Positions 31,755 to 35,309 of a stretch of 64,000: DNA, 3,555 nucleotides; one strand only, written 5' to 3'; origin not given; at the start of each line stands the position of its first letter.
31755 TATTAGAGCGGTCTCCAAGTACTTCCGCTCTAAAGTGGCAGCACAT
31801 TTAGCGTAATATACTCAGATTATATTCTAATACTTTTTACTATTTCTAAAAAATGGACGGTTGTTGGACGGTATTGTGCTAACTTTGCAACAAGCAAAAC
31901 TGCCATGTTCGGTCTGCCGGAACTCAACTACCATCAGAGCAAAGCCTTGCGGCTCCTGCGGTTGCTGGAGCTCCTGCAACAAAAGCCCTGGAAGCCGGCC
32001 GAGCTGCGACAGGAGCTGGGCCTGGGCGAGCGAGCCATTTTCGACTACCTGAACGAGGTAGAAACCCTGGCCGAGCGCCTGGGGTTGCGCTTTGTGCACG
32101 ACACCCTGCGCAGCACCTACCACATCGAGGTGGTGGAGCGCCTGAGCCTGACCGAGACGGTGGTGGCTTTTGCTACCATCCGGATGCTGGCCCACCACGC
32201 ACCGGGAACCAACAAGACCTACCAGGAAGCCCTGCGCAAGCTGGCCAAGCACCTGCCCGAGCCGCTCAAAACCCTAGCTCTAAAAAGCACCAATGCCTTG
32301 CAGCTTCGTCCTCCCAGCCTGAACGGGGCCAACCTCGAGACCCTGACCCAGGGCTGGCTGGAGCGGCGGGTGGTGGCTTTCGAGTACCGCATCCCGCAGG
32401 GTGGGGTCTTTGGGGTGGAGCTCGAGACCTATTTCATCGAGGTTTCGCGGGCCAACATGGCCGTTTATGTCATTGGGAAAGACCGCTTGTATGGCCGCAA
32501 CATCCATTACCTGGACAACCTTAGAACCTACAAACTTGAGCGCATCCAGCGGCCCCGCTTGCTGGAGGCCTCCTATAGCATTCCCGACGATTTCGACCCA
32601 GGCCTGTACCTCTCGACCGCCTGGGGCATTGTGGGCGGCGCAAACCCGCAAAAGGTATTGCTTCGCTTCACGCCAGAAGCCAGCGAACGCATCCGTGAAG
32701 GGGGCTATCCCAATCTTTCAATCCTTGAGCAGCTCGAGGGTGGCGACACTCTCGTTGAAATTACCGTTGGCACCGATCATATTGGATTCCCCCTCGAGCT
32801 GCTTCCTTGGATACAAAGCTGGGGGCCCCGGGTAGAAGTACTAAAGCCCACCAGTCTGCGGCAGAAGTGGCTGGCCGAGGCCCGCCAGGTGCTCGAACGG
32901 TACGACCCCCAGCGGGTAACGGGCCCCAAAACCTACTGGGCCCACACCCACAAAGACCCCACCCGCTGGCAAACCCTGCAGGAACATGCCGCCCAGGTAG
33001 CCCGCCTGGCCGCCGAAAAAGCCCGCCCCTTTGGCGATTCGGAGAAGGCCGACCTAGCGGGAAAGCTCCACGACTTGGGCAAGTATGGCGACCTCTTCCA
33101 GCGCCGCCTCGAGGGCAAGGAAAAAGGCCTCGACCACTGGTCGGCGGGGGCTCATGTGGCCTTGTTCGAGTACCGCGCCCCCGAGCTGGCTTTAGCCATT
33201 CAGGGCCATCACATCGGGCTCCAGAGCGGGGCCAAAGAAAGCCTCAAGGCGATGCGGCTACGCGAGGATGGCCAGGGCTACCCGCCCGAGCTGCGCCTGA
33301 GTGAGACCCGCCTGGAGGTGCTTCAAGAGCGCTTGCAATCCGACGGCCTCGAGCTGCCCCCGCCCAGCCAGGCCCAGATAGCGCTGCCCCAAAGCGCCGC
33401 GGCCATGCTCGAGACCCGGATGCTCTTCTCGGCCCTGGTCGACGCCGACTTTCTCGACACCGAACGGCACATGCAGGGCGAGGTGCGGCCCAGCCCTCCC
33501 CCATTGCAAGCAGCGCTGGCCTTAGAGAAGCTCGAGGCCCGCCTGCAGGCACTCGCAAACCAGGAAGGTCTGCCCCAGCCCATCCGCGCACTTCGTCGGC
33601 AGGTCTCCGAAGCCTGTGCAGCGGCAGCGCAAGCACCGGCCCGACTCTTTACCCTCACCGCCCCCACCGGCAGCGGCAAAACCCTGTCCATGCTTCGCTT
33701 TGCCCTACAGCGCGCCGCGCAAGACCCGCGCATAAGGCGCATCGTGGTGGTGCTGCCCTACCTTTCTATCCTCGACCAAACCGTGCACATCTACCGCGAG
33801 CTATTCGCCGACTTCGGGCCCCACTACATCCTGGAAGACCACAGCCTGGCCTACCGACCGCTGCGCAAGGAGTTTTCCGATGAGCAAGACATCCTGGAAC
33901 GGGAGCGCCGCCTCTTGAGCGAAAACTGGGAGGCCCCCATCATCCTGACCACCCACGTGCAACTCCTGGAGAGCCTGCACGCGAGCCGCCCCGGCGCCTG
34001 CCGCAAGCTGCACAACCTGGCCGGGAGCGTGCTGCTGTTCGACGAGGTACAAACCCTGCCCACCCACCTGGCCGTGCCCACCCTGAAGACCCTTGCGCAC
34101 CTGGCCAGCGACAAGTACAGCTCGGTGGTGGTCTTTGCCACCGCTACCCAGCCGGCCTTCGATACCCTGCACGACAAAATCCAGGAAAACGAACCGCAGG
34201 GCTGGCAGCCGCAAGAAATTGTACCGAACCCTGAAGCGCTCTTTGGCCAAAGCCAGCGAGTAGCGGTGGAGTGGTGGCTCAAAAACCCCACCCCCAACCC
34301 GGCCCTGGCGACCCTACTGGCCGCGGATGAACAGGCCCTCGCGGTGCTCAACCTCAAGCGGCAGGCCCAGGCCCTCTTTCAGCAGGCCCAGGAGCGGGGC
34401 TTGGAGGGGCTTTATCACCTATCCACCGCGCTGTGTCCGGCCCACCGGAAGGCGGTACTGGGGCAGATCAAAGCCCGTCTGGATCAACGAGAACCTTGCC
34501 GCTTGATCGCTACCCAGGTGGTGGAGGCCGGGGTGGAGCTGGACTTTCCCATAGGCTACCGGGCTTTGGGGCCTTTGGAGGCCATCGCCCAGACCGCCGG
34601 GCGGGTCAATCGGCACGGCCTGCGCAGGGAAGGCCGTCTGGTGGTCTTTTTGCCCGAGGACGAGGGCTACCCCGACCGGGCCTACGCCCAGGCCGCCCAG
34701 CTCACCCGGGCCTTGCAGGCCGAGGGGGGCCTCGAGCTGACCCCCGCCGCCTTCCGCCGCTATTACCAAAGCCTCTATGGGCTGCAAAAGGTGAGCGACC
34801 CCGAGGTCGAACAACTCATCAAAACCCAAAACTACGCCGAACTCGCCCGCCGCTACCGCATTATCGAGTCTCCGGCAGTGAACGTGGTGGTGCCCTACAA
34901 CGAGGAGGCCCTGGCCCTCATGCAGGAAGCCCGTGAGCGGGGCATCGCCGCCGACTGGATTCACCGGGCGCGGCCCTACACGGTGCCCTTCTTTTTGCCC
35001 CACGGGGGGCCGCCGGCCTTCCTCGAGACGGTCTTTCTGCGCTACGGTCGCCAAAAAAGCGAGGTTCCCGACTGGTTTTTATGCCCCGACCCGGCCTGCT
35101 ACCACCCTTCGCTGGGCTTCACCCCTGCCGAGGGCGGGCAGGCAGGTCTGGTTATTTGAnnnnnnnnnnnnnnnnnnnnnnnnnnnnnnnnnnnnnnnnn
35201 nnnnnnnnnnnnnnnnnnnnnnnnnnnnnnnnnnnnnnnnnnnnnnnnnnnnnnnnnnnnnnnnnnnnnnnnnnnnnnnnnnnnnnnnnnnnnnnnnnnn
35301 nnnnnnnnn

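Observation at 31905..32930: A complete HTH-WYL-WCX transcription factor module is translationally fused to the N-terminus of type I-C Cas3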

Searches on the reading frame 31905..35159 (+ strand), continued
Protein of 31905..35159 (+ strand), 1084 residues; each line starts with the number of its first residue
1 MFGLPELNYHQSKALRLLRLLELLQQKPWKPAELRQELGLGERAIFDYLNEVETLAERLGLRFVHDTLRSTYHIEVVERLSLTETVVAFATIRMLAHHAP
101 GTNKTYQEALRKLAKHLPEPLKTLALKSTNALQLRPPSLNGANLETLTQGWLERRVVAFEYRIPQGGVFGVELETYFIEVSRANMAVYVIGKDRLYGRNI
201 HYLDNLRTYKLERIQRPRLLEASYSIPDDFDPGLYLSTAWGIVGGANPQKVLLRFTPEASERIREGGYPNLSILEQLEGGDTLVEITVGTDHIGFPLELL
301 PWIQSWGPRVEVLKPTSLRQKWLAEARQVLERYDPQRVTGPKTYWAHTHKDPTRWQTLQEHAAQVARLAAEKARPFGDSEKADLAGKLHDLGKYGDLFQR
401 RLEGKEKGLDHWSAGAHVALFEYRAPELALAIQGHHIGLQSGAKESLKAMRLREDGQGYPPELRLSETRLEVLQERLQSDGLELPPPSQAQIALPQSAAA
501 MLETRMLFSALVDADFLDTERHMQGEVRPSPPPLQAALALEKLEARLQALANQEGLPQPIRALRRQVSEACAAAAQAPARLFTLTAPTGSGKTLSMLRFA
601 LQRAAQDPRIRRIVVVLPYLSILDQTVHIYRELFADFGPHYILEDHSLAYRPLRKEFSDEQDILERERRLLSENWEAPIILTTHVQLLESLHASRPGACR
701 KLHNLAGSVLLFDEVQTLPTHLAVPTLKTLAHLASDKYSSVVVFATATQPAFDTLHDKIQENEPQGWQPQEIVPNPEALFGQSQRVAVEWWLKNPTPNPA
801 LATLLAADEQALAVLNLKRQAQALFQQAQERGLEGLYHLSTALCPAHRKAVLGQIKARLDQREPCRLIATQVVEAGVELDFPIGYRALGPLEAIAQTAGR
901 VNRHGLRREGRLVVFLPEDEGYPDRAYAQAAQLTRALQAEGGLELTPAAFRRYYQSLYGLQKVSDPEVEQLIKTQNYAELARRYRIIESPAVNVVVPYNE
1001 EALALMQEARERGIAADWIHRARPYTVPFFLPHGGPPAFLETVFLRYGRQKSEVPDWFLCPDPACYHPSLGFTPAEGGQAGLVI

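Call 31: find_encoding_contigs(protein=P0109, flank=10000, max_places=1)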
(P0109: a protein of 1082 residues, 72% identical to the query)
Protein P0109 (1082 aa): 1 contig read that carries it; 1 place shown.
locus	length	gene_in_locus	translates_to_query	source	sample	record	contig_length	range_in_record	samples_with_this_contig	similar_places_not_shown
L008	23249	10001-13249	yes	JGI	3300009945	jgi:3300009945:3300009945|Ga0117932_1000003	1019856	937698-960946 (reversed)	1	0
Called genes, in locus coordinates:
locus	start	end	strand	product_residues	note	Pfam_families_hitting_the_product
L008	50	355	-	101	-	PF00829:Ribosomal_L21p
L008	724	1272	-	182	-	PF13302:Acetyltransf_3, PF00583:Acetyltransf_1, PF13523:Acetyltransf_8 (weak)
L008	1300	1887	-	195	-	PF00551:Formyl_trans_N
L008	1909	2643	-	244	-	PF07722:Peptidase_C26, PF00117:GATase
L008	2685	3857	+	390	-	PF00278:Orn_DAP_Arg_deC, PF02784:Orn_Arg_deC_N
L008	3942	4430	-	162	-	-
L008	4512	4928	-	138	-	-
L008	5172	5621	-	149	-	-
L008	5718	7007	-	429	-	PF01725:Ham1p_like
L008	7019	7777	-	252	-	PF01138:RNase_PH, PF03725:RNase_PH_C (weak)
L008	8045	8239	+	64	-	-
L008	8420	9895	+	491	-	PF12688:TPR_5 (faint), PF07719:TPR_2 (faint), PF00515:TPR_1 (faint), PF13414:TPR_11 (faint), PF17874:TPR_MalT (weak), PF13424:TPR_12 (weak), PF13181:TPR_8 (faint), PF13432:TPR_16 (weak)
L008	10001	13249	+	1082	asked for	PF13280:WYL, PF13401:AAA_22 (faint), PF25583:WCX, PF01966:HD (faint), PF04851:ResIII (weak), PF00270:DEAD, PF22590:Cas3-like_C_2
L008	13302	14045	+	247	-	PF09704:Cas_Cas5d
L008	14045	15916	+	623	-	PF09709:Cas_Csd1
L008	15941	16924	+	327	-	PF05107:Cas_Cas7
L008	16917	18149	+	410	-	PF03787:RAMPs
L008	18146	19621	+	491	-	PF12469:Cmr2_N, PF18182:mCpol, PF22335:Cas10-Cmr2_palm2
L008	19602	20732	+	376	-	PF09700:Cas_Cmr3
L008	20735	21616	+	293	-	PF03787:RAMPs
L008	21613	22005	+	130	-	PF09701:Cas_Cmr5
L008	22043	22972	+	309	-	PF03787:RAMPs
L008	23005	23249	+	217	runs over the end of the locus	PF01930:Cas_Cas4, PF12705:PDDEXK_1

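Call 68: predict_structure(alignment_id=A3)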
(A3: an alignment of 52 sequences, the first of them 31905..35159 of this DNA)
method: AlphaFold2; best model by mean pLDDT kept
length: 1084 residues; sequences in the alignment: 52
mean_pLDDT: 85.5   pTM: 0.68
mean pLDDT of the five models: 85.5, 85.4, 81.9, 81.9, 80.1
residues with pLDDT >= 90: 534; 70-90: 426; 50-70: 99; < 50: 25
segments of 3 or more residues with pLDDT < 50: 238-241, 333-340, 1076-1084
pLDDT, mean of each block of 10 residues (from residue 1): 57 80 85 84 86 82 85 71 73 71 75 77 78 65 83 90 77 88 74 75 79 89 84 60 59 84 68 79 81 70 75 86 75 47 83 88 98 97 97 94 88 96 96 94 93 84 89 93 91 93 97 94 82 95 94 85 94 96 93 95 96 90 81 92 76 57 79 91 92 91 97 90 96 96 95 95 94 94 90 94 95 93 94 93 88 92 94 74 96 93 88 94 90 95 89 94 93 96 77 91 94 82 87 80 77 83 91 60 34
secondary structure, 60 per line:
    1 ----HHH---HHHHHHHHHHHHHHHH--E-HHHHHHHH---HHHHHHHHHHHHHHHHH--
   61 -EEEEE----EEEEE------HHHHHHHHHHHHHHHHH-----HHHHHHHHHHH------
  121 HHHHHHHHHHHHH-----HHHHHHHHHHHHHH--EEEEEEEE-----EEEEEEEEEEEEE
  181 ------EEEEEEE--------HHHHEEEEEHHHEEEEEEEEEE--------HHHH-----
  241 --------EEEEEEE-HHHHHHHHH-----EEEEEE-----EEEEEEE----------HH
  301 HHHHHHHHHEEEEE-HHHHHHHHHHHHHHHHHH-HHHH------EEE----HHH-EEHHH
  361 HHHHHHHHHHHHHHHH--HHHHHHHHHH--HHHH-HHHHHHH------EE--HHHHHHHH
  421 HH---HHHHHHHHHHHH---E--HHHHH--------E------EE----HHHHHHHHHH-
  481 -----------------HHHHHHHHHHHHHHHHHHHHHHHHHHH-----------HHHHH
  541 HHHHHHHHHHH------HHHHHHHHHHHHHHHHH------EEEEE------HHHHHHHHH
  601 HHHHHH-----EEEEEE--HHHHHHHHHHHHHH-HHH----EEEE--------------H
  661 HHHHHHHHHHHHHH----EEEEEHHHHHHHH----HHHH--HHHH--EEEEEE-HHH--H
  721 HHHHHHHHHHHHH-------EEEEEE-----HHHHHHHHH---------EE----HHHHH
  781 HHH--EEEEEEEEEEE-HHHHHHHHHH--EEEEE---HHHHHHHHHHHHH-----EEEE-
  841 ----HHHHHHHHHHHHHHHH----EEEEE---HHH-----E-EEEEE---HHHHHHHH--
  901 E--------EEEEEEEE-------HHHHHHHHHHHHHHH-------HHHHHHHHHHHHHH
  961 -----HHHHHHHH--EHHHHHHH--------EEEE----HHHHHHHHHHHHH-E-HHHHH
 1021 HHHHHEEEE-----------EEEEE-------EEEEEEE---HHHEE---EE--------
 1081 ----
elements in order (helices of 4 or more, strands of 3 or more residues): H11-26 H31-38 H42-58 E62-66 E71-75 H82-98 H104-114 H121-133 H139-152 E155-162 E168-180 E187-193 H202-205 E206-210 E214-223 H232-235 E249-255 H257-265 E271-276 E282-288 H299-309 E310-314 H316-333 H335-338 E345-347 H358-376 H379-388 H391-394 H396-402 H413-422 H426-437 H444-448 H470-479 H498-524 H536-551 H558-574 E581-585 H592-606 E612-617 H620-633 E642-645 H660-674 E679-683 H684-691 H696-699 H702-705 E708-713 H720-733 E741-746 H752-760 H776-783 E786-796 H798-807 E810-814 H818-830 E836-839 H845-860 E865-869 E883-887 H891-898 E910-917 H925-939 H947-960 H966-973 H977-983 E992-995 H1000-1012 H1016-1025 E1026-1029 E1041-1045 E1053-1059

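Call 89: search_protein_families(library=pfam, proteins=[L008:8420-9895:+], max_evalue=0.01)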
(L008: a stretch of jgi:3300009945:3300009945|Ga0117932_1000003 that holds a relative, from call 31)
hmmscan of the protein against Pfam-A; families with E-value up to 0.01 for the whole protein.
L008:8420-9895:+ (491 aa): 11 families
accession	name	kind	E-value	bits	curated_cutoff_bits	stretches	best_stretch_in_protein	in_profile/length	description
PF13424.12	TPR_12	-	2.5e-11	44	30.1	2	159-229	2-75/77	Tetratricopeptide repeat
PF07719.23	TPR_2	-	4.9e-09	36.1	27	1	238-268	3-33/34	Tetratricopeptide repeat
PF00515.34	TPR_1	-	1e-08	35.1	27.8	0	243-268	8-33/34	Tetratricopeptide repeat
PF13414.12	TPR_11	-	5.2e-08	32.9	26.8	1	243-275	1-33/42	TPR repeat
PF17874.7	TPR_MalT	-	3.3e-06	27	45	1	146-315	25-204/336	MalT-like TPR region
PF13432.12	TPR_16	-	1.7e-05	25.6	32.7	1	210-268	8-63/65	Tetratricopeptide repeat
PF13181.12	TPR_8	-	2.1e-05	24.8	25.7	1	237-268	2-33/34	Tetratricopeptide repeat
PF12688.13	TPR_5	-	2.3e-05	25.1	24.2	1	206-299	8-98/119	Tetratrico peptide repeat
PF13176.12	TPR_7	-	0.003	18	27.9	0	204-229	4-29/36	Tetratricopeptide repeat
PF12862.13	ANAPC5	-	0.0069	16.9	23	0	197-236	36-75/91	Anaphase-promoting complex subunit 5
PF13374.12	TPR_10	-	0.0092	16.4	27.5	0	160-193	2-36/42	Tetratricopeptide repeat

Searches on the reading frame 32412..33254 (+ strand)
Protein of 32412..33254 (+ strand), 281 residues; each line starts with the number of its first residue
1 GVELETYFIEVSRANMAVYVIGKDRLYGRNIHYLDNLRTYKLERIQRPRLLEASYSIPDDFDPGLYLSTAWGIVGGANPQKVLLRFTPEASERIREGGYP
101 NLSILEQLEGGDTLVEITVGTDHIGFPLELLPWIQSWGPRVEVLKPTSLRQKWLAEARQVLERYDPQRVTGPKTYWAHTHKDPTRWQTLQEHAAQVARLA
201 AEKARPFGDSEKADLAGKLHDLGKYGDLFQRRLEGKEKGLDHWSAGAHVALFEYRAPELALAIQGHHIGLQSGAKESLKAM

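Call 39: find_related_loci(query=A2, collection=genome_contigs, flank=4000)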
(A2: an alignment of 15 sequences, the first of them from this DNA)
Query A2 (281 aa) in genome_contigs; peptide patterns used: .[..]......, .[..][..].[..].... (x = any residue, [..] = any of these).
106 stretches matched a pattern; 36 encode a relative of the query (tblastn E <= 1e-3); 35 distinct loci.
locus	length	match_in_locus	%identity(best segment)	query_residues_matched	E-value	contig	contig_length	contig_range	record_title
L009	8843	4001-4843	97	1-281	0e+0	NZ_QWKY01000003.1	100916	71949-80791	Meiothermus hypogaeus strain DSM 23238 contig_3, whole genome shotgun sequence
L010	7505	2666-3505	81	2-281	6e-155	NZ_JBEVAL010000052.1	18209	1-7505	MAG: Meiothermus cerbereus isolate TW003M Tamdykul_water_contig_169, whole genome shotgun sequence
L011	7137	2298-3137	78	1-281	9e-149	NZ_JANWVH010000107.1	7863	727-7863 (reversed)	MAG: Meiothermus sp. isolate SKYG110 NODE_107_length_7863_cov_4.132802, whole genome shotgun sequence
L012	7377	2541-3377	78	2-281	8e-144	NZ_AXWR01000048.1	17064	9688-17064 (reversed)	Meiothermus taiwanensis DSM 14542 H572DRAFT_scaffold00045.45_C, whole genome shotgun sequence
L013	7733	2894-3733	75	2-281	7e-141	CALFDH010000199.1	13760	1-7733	MAG: uncultured Meiothermus sp. isolate R1_Bin_Bin_181_1 genome assembly, contig: c_000001790874, whole genome shotgun s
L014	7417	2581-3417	73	3-281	3e-139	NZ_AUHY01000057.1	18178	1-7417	Meiothermus rufus DSM 22234 G552DRAFT_scaffold00055.55_C, whole genome shotgun sequence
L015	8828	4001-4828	69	3-281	4e-127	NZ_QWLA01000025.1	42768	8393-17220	Calidithermus roseus strain NBRC 110900 contig_25, whole genome shotgun sequence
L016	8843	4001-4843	66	2-281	6e-124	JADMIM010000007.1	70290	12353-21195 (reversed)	MAG: Thermaceae bacterium isolate MAG015 NODE_350_length_70290_cov_8.045960, whole genome shotgun sequence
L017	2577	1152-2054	60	2-270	4e-105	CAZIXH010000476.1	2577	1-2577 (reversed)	MAG TPA_asm: uncultured bacterium isolate binchicken_co23_221 genome assembly, contig: k141_1108847, whole genome shotgu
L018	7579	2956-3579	69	75-281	8e-91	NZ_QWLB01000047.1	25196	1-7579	Meiothermus granaticius NBRC 107808 strain AF-68 contig_47, whole genome shotgun sequence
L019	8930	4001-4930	66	2-281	6e-131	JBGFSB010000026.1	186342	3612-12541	MAG: Deinococcota bacterium isolate BA1A30.2019.Bin.34 NODE_45_length_186342_cov_24.621305, whole genome shotgun sequenc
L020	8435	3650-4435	53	3-247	6e-72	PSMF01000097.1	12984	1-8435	MAG: Meiothermus sp. isolate ERB_30_1 NODE_1375_length_12984_cov_12.167530, whole genome shotgun sequence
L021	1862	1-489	66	120-281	5e-69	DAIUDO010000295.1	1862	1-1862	MAG TPA_asm: Meiothermus sp. isolate CTOTU21524 NODE_16985_length_1862_cov_15.843387, whole genome shotgun sequence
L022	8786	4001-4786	53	3-247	3e-72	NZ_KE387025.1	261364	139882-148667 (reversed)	Calidithermus chliarophilus DSM 9957 MeichDRAFT_MCF.5, whole genome shotgun sequence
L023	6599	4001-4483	55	1-167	2e-53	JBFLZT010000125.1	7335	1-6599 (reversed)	MAG: Deinococcota bacterium isolate MAG118 MAG118_125, whole genome shotgun sequence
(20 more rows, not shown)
